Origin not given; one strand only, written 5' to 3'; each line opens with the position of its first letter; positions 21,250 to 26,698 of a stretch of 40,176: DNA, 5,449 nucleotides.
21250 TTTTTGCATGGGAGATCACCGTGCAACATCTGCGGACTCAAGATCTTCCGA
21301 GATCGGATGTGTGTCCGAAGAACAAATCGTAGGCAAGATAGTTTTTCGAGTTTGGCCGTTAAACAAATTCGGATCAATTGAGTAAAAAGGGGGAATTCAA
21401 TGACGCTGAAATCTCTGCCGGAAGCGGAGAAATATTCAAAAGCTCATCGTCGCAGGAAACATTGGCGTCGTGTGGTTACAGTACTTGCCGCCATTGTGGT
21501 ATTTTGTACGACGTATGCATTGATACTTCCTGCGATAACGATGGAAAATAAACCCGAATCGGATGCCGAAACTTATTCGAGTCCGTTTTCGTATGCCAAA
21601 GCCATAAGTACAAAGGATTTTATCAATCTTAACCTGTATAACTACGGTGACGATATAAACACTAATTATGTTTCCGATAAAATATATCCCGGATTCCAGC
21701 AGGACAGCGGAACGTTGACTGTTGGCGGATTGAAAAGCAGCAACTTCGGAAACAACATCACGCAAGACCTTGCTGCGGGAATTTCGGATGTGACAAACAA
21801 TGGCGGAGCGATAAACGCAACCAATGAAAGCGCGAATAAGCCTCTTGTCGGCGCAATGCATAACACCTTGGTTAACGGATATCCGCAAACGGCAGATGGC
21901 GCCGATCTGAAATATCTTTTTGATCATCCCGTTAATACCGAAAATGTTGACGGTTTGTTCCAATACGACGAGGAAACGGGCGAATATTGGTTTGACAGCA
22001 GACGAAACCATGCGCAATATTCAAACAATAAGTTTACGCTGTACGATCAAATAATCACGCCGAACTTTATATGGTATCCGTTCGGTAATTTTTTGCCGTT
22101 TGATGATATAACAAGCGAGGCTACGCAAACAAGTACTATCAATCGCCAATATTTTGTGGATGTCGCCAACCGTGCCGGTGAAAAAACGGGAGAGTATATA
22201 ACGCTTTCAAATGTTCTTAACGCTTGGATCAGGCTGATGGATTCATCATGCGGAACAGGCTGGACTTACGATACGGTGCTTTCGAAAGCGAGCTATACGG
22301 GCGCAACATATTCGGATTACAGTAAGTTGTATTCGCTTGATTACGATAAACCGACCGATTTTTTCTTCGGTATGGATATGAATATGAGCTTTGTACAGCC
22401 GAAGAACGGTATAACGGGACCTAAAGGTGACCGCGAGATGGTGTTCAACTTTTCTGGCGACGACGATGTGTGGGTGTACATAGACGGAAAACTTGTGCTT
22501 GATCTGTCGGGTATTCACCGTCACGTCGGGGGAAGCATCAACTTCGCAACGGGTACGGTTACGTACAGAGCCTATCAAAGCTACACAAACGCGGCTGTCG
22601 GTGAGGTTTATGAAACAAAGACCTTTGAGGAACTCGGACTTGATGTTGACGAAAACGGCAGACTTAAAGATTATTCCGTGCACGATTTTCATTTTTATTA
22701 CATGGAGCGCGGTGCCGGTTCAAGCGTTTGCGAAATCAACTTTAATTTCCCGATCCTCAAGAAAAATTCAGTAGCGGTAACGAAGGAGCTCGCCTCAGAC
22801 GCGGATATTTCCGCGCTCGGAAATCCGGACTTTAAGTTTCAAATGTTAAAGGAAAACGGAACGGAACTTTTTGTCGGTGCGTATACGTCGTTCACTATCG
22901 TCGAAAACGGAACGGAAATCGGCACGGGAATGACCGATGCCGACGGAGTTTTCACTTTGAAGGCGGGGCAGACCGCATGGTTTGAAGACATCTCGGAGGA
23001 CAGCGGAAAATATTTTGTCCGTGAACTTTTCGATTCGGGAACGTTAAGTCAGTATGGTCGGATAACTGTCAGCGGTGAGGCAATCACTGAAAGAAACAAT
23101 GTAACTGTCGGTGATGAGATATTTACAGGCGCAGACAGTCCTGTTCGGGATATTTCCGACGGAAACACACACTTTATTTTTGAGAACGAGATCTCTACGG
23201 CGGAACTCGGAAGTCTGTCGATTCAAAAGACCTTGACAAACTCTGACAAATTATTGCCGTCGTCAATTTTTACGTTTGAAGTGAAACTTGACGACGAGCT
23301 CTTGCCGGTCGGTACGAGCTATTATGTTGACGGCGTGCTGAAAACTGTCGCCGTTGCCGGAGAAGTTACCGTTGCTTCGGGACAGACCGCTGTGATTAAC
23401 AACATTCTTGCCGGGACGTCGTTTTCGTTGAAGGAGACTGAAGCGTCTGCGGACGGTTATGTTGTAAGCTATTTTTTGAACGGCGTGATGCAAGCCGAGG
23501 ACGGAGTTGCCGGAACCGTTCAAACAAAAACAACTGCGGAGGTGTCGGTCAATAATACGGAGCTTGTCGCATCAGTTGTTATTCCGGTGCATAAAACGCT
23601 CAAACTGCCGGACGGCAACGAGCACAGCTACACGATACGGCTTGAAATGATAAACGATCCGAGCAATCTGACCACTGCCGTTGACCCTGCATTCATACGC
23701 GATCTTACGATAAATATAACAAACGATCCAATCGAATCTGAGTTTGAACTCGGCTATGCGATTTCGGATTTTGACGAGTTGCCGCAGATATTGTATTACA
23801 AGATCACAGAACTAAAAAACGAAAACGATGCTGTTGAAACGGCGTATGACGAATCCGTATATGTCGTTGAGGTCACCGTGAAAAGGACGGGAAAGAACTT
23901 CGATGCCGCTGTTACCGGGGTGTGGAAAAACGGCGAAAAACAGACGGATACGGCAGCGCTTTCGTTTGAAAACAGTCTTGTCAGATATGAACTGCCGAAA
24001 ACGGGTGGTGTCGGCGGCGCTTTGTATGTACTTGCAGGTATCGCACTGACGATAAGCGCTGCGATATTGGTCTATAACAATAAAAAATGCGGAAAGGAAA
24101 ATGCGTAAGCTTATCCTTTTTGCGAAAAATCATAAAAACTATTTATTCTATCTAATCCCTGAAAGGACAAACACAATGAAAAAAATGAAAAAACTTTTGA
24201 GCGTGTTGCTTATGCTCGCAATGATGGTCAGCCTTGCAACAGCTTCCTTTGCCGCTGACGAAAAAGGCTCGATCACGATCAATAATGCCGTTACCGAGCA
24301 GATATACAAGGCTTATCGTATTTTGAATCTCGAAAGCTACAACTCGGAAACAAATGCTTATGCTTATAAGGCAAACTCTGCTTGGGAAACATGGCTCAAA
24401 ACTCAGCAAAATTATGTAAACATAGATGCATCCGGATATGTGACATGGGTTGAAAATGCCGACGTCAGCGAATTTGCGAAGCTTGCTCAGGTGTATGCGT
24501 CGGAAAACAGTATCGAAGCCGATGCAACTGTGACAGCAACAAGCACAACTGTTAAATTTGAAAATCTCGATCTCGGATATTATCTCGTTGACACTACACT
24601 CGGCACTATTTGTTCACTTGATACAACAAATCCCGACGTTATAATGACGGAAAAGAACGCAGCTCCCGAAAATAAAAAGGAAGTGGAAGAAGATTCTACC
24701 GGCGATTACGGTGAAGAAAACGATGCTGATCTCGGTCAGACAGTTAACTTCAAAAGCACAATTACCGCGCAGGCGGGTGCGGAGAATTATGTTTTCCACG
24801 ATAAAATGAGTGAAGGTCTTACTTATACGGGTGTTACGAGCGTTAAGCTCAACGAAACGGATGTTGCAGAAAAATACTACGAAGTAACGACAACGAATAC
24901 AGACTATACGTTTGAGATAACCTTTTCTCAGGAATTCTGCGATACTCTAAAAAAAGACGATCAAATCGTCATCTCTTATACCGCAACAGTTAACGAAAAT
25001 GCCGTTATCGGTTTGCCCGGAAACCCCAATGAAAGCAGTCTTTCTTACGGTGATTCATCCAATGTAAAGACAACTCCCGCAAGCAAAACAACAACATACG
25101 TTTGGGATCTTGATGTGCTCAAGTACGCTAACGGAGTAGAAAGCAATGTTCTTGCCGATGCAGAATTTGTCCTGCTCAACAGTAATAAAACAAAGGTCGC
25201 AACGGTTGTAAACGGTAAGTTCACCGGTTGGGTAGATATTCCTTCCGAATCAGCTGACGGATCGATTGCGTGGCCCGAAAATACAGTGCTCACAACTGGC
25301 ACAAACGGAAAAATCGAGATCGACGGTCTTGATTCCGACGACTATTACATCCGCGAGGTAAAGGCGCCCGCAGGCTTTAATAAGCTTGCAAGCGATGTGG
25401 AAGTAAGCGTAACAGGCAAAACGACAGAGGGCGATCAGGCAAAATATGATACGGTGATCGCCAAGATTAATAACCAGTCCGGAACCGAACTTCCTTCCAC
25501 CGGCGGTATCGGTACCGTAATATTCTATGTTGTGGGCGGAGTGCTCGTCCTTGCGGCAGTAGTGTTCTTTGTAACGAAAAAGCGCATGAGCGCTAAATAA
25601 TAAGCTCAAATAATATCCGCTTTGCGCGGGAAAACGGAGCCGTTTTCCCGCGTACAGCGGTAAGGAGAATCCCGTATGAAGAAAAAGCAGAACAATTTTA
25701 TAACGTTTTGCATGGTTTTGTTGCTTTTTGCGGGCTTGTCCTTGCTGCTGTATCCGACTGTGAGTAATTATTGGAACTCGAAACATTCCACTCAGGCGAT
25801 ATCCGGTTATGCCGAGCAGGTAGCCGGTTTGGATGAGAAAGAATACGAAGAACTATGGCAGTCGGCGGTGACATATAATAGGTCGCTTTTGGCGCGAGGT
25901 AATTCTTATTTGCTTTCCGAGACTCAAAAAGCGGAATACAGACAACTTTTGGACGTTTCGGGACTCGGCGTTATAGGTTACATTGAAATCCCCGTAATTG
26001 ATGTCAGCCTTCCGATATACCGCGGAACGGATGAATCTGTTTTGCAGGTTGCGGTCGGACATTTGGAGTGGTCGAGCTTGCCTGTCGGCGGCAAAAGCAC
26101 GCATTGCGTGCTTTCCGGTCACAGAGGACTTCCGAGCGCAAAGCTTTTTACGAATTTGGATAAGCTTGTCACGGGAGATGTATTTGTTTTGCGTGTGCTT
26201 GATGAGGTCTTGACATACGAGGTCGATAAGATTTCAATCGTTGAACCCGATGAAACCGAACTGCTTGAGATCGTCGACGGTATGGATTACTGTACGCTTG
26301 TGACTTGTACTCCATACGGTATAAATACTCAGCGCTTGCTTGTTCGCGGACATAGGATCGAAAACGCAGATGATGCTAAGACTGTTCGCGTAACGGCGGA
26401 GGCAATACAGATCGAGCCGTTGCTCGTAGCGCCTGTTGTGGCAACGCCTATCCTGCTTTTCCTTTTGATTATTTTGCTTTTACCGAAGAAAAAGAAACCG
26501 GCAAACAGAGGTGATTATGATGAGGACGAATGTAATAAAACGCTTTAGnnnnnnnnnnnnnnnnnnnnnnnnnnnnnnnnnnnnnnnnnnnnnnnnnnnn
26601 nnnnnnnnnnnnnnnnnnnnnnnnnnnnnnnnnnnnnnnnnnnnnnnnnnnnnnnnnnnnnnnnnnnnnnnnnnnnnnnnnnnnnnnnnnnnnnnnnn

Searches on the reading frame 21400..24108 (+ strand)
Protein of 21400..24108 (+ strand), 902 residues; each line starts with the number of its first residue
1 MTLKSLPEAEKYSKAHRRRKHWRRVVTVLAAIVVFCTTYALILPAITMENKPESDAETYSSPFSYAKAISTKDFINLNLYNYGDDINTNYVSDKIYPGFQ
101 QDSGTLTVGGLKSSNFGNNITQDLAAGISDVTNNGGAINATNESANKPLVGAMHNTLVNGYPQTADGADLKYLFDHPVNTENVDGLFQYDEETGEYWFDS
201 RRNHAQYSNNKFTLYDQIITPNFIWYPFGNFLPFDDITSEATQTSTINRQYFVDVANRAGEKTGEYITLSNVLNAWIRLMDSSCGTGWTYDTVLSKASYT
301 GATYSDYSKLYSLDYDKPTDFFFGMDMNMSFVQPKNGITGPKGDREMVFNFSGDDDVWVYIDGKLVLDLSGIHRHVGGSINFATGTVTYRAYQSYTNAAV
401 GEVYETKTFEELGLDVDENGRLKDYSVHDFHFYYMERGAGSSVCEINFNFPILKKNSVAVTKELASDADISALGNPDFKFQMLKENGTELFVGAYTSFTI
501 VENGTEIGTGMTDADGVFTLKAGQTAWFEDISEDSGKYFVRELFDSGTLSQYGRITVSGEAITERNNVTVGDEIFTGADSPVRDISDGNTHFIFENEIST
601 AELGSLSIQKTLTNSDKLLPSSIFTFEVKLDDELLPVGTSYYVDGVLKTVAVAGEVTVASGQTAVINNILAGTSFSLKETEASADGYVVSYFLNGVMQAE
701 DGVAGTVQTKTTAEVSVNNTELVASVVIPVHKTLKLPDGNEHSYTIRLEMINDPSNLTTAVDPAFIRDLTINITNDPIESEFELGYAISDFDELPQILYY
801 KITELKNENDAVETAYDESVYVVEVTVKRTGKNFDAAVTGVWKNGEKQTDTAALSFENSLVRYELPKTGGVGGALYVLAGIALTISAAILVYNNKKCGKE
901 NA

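Call 7: search_protein_families(library=pfam, proteins=[window:21400-24108:+], max_evalue=0.001)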
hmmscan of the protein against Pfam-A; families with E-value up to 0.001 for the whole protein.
window:21400-24108:+ (902 aa): 4 families
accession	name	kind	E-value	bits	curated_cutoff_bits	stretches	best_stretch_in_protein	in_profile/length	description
PF24547.1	DUF7601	-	2.8e-14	54.1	27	1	604-720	1-115/116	Domain of unknown function (DUF7601)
PF19407.5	DUF5979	-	5e-05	24.3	25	1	607-720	2-102/104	Domain of unknown function (DUF5979)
PF07691.17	PA14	-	0.00034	20.9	24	0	347-381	62-90/147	PA14 domain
PF00746.26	Gram_pos_anchor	-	0.00089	19.6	20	0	864-896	8-39/43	LPXTG cell wall anchor motif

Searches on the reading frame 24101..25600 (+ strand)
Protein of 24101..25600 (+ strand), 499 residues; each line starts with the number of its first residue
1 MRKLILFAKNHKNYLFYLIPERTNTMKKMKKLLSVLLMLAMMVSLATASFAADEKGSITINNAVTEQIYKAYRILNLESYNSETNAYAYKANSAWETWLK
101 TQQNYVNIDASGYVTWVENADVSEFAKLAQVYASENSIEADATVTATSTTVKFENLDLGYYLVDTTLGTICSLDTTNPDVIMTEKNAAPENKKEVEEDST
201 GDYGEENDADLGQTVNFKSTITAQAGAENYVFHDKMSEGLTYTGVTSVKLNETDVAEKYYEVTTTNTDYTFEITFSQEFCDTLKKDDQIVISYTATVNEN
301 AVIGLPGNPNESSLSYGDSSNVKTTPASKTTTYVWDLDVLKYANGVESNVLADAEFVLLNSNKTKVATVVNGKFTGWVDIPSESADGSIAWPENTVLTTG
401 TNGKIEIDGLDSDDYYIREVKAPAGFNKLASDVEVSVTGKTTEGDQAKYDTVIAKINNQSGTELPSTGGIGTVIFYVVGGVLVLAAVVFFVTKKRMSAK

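Call 7: search_protein_families(library=pfam, proteins=[window:24101-25600:+], max_evalue=0.001)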
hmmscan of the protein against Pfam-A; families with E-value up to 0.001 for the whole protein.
window:24101-25600:+ (499 aa): 3 families
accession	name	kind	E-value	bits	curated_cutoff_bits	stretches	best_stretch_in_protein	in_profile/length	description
PF16569.11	GramPos_pilinBB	-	2.4e-18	67.5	30.5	1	212-317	2-113/116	Gram-positive pilin backbone subunit 2, Cna-B-like domain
PF17802.7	SpaA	-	1.1e-12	48.3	23.1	1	347-442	12-83/91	Prealbumin-like fold domain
PF00746.26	Gram_pos_anchor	-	6.7e-06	26.4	20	1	457-495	2-40/43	LPXTG cell wall anchor motif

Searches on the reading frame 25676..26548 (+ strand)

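Call 7: search_protein_families(library=pfam, proteins=[window:25676-26548:+], max_evalue=0.001)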
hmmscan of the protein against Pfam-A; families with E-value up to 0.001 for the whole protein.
window:25676-26548:+ (290 aa): 1 family
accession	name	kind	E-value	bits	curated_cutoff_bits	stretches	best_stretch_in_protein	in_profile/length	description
PF04203.18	Sortase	-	1.7e-24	86.4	26.6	1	103-227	1-124/125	Sortase domain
